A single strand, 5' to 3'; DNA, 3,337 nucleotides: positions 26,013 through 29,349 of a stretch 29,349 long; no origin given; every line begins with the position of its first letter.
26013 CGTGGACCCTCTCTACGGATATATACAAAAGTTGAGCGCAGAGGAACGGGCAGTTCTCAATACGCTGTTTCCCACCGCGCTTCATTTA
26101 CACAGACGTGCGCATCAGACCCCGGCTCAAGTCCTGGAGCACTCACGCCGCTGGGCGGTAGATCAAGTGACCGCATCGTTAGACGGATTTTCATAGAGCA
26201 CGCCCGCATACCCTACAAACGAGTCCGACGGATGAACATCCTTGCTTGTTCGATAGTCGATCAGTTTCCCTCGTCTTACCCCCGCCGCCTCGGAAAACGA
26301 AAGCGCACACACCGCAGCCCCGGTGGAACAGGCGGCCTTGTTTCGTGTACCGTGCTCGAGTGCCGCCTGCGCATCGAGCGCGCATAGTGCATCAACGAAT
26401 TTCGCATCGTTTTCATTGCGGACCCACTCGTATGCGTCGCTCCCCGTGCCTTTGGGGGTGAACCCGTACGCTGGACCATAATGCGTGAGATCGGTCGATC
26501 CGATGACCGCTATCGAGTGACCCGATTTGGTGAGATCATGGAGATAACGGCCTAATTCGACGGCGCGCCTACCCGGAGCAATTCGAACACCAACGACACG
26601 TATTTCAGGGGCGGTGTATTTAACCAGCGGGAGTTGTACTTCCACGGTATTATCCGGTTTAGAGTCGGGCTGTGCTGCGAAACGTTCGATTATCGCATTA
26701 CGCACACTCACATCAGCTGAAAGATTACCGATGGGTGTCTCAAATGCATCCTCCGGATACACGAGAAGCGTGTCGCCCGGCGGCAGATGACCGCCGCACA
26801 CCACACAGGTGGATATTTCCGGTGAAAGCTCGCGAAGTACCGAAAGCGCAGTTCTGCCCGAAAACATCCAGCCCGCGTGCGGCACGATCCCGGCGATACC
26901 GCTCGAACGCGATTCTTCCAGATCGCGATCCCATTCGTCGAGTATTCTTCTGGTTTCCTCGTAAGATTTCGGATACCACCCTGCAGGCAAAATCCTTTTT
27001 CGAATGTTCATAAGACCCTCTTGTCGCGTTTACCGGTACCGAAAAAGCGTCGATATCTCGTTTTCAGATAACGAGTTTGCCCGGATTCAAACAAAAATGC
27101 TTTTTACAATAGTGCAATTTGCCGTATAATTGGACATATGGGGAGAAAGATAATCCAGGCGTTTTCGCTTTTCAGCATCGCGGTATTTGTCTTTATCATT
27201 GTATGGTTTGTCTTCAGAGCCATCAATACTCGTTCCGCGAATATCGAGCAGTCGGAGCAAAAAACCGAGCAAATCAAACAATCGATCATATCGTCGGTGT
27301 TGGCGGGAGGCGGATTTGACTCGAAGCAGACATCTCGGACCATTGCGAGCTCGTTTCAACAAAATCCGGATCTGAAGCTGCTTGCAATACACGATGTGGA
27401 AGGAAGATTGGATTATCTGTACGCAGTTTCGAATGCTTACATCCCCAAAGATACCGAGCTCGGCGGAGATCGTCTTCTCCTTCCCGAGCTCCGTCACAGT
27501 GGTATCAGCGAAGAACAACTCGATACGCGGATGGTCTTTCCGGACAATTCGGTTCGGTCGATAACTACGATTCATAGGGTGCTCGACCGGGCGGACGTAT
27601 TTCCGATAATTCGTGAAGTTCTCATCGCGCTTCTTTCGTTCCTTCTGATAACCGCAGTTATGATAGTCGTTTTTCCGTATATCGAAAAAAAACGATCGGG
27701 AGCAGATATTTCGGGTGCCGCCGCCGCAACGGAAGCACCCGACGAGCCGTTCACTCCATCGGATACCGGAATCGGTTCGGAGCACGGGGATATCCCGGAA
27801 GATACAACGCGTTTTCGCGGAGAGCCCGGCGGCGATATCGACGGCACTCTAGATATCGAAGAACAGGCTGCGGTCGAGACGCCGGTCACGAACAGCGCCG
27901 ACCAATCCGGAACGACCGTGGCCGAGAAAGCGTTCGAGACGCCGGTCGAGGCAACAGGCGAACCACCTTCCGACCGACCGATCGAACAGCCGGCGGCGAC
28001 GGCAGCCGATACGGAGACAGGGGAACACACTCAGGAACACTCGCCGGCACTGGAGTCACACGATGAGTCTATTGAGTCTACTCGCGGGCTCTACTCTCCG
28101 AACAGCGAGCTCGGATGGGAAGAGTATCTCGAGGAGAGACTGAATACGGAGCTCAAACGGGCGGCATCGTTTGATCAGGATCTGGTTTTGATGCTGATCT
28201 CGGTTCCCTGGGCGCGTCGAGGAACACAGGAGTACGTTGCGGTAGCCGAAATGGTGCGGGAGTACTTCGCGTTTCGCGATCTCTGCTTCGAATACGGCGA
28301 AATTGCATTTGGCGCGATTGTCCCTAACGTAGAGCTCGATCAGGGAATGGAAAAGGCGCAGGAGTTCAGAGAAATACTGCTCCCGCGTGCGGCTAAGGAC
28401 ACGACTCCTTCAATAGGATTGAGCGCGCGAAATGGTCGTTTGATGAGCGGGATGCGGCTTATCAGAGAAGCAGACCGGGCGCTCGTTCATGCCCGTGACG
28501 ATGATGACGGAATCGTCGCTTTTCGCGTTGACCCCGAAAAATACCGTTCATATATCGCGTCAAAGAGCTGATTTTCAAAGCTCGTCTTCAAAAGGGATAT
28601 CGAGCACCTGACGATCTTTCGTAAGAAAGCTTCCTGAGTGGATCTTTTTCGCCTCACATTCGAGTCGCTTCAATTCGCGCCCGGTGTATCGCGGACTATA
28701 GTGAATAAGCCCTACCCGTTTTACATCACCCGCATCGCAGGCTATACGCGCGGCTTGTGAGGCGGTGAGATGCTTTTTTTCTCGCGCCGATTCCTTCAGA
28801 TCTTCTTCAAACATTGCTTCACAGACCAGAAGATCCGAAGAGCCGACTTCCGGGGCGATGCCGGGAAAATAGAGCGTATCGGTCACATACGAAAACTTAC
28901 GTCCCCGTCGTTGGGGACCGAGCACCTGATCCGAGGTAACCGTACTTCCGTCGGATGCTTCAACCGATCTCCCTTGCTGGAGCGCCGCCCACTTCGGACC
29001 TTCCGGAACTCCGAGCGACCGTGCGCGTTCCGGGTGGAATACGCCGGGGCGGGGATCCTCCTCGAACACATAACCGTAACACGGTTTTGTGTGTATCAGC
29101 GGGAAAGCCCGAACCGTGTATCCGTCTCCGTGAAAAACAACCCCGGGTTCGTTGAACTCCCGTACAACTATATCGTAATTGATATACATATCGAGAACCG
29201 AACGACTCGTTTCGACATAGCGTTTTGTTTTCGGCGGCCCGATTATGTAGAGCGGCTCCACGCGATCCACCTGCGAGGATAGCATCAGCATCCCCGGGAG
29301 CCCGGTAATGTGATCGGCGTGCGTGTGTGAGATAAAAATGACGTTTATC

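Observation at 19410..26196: Translationally coupled four-gene operon: acidic scaffold, GAF-like protein and two Maf paralogs (candidate undescribed system)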

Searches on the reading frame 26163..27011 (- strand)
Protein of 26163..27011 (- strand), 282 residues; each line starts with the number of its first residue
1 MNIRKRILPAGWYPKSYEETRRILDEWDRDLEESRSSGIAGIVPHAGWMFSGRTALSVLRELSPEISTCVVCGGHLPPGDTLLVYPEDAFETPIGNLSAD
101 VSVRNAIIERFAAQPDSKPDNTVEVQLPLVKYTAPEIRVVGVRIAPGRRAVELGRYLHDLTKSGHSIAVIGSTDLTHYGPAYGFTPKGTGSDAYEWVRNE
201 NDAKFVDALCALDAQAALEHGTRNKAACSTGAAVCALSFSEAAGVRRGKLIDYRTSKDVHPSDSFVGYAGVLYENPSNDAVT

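Call 9: search_protein_families(library=pfam, proteins=[window:26163-27011:-], max_evalue=0.01)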
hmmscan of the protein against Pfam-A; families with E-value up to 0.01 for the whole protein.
window:26163-27011:- (282 aa): 1 family
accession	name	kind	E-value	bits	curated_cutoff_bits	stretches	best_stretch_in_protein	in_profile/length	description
PF01875.22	Memo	-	2.5e-35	122.4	27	1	12-271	8-268/269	Memo-like protein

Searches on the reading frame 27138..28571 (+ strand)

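Call 9: search_protein_families(library=pfam, proteins=[window:27138-28571:+], max_evalue=0.01)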
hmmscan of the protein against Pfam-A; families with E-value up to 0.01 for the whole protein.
window:27138-28571:+ (477 aa): 2 families
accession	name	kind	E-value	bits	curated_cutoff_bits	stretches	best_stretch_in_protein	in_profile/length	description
PF13800.11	Sigma_reg_N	-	0.00055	20.6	26.3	0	156-187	11-43/91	Sigma factor regulator N-terminal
PF19607.4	DUF6112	-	0.0053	17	25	0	158-180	16-38/88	Family of unknown function (DUF6112)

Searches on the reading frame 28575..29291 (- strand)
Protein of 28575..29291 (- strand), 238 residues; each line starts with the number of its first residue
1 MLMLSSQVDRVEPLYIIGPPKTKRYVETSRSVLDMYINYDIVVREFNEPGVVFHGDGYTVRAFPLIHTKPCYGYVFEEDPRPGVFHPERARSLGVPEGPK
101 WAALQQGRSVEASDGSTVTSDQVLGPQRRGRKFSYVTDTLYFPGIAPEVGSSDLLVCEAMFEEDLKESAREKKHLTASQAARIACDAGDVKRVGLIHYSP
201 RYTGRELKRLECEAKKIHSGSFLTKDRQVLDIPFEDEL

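Call 9: search_protein_families(library=pfam, proteins=[window:28575-29291:-], max_evalue=0.01)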
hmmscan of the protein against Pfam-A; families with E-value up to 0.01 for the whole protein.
window:28575-29291:- (238 aa): 1 family
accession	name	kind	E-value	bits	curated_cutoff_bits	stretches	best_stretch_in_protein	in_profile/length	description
PF12706.13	Lactamase_B_2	-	1.9e-10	41.1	27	1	128-198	132-200/200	Beta-lactamase superfamily domain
